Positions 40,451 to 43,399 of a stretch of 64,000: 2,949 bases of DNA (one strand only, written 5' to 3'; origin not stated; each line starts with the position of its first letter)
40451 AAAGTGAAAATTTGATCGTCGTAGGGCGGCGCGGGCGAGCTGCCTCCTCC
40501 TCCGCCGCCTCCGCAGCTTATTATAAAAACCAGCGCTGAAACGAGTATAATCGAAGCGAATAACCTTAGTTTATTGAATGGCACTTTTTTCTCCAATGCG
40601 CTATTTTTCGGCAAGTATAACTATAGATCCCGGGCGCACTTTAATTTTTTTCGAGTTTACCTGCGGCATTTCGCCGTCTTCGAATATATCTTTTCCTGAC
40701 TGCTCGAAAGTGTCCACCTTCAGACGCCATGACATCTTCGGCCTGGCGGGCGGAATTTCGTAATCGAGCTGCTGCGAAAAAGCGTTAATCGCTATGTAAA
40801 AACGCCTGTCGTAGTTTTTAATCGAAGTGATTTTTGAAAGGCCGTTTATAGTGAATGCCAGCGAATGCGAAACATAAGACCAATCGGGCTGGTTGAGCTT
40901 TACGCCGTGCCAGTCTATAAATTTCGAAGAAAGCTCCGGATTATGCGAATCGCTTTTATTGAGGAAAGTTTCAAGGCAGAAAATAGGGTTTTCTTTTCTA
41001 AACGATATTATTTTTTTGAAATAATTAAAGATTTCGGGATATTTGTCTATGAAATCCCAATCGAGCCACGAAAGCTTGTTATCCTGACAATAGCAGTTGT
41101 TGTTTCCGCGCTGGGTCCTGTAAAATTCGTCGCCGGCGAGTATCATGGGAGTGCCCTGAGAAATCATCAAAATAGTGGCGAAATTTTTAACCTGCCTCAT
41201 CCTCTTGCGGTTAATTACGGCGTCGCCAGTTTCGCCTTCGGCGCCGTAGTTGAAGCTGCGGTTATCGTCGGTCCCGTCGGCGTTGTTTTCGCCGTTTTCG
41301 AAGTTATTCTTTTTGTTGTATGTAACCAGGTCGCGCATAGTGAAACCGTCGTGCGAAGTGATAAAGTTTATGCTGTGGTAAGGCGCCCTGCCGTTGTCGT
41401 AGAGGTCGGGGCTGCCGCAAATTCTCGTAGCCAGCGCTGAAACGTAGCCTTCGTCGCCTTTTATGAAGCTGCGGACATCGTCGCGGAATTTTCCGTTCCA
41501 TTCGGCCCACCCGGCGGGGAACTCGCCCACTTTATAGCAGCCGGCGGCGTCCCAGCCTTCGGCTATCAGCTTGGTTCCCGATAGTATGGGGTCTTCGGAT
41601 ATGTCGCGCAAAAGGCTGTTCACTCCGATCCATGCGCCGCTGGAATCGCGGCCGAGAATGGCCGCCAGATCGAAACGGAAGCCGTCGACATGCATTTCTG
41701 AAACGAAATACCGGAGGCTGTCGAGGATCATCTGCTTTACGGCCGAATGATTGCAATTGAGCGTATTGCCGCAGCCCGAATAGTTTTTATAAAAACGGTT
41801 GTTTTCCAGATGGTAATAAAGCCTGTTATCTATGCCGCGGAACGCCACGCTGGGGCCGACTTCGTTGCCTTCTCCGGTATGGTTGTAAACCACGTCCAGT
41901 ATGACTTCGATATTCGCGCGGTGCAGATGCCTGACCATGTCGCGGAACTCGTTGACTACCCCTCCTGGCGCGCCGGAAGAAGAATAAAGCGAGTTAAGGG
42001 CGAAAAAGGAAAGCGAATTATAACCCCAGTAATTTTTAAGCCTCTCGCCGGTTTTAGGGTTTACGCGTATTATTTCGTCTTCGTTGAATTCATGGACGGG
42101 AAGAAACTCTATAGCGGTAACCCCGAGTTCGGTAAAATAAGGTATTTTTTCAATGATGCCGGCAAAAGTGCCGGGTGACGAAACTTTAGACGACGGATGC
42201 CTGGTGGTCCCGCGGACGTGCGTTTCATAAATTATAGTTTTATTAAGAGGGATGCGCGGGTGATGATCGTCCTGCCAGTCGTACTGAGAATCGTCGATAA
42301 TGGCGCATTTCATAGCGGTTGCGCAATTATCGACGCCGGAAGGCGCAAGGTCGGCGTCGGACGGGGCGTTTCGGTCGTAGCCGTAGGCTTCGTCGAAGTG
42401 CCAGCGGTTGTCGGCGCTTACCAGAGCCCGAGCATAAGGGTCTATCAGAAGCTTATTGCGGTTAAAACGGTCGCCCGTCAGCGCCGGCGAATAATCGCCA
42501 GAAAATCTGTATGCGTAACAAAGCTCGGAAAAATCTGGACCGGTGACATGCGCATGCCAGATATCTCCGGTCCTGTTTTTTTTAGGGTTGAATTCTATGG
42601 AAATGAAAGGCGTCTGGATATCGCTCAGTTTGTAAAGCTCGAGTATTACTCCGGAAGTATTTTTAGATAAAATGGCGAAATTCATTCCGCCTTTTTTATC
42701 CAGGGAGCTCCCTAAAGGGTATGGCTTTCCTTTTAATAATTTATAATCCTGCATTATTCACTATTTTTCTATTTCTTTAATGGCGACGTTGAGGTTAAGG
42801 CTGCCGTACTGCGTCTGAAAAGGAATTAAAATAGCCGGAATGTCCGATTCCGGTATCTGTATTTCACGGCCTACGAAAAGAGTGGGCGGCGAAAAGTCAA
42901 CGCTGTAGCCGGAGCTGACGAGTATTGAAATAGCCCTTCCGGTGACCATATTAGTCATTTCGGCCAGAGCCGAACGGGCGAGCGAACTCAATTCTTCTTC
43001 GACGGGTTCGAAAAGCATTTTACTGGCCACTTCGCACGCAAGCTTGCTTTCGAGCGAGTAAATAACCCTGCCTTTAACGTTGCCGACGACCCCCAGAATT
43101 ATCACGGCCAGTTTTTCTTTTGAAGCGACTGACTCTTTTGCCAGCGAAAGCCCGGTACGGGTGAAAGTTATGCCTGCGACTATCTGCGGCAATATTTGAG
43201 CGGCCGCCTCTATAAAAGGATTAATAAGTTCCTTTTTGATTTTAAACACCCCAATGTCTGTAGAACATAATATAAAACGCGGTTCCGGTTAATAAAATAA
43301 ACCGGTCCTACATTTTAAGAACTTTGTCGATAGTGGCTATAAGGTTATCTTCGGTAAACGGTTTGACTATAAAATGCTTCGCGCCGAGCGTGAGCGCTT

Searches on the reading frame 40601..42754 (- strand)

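Call 8: search_protein_families(library=pfam, proteins=[window:40601-42754:-], max_evalue=0.00001)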
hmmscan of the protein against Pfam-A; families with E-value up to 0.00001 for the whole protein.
window:40601-42754:- (717 aa): 3 families
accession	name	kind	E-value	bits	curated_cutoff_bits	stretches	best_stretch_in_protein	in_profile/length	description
PF00128.31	Alpha-amylase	-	9.4e-21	75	22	1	188-315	9-115/446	Alpha amylase, catalytic domain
PF21156.3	ISOA1-3_C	-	5.4e-08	33.4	27.3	1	614-703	1-81/106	Isoamylase 1-3, C-terminal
PF02922.24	CBM_48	-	9.3e-08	32.7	22.4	1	13-108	1-83/83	Carbohydrate-binding module 48 (Isoamylase N-terminal domain)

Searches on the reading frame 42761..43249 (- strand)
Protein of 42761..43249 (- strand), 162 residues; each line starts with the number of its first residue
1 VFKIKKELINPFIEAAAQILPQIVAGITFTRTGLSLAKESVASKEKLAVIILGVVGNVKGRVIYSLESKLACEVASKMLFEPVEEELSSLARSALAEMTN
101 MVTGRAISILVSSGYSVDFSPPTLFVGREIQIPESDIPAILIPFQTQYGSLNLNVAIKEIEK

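Call 8: search_protein_families(library=pfam, proteins=[window:42761-43249:-], max_evalue=0.00001)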
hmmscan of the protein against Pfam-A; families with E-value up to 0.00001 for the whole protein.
window:42761-43249:- (162 aa): 1 family
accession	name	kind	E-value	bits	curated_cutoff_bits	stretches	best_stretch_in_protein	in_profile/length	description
PF13690.11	CheX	-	3.1e-15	56.4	27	1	50-145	3-94/94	Chemotaxis phosphatase CheX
